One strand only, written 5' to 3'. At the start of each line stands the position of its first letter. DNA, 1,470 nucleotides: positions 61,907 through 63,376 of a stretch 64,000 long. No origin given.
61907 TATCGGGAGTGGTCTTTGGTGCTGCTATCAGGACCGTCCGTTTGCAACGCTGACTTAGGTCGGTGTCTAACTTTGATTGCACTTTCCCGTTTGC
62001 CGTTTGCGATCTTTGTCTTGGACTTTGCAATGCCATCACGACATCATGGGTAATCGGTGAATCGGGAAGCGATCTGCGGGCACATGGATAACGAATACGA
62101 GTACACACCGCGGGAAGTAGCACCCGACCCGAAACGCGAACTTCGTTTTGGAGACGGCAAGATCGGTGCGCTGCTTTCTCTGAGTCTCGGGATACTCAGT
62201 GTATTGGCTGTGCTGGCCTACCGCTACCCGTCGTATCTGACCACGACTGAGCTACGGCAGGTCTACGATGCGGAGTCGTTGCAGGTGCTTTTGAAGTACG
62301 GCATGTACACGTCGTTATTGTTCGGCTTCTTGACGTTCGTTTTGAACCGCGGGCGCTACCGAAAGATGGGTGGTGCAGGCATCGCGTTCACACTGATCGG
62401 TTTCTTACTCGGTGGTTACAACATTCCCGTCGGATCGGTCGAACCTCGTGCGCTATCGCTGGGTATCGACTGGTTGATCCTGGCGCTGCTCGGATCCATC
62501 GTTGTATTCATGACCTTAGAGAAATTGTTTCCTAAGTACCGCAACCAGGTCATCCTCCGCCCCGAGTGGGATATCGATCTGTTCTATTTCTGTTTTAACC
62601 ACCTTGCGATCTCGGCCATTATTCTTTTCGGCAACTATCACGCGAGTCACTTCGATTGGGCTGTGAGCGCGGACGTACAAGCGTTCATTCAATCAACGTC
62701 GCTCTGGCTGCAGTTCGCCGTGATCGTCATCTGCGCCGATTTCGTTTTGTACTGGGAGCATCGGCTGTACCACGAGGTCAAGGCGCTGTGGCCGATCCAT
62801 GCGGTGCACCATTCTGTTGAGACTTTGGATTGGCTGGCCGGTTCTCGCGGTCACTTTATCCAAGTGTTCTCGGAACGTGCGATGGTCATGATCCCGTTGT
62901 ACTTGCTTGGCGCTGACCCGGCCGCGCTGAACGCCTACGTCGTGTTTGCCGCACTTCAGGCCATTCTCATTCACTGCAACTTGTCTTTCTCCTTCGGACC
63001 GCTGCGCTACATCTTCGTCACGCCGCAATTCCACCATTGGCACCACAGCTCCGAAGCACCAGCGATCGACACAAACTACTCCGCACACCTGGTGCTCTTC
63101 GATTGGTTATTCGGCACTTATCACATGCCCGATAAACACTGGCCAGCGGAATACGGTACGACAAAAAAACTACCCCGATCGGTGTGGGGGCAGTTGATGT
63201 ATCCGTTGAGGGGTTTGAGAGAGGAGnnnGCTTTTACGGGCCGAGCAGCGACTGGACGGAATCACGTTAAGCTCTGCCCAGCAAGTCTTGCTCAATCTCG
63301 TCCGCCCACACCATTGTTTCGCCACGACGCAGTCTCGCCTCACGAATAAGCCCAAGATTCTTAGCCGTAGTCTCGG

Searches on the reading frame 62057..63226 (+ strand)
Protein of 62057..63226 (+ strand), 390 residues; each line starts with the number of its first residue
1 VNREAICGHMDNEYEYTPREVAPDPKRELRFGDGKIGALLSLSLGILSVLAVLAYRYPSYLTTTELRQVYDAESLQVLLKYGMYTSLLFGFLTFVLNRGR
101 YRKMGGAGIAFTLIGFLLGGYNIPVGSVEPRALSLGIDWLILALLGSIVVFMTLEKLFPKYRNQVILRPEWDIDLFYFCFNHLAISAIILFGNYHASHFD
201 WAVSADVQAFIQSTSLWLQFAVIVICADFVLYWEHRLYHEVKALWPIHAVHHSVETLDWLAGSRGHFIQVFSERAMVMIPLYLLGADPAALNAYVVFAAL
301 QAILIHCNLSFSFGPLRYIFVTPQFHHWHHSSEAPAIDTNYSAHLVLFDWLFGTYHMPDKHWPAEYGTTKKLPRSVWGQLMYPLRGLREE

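Call 7: search_protein_families(library=pfam, proteins=[window:62057-63226:+], max_evalue=0.001)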
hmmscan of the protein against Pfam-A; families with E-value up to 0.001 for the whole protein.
window:62057-63226:+ (390 aa): 1 family
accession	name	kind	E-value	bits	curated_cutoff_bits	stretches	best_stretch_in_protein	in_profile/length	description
PF04116.19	FA_hydroxylase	-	1.5e-28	100.3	31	1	220-354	1-132/132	Fatty acid hydroxylase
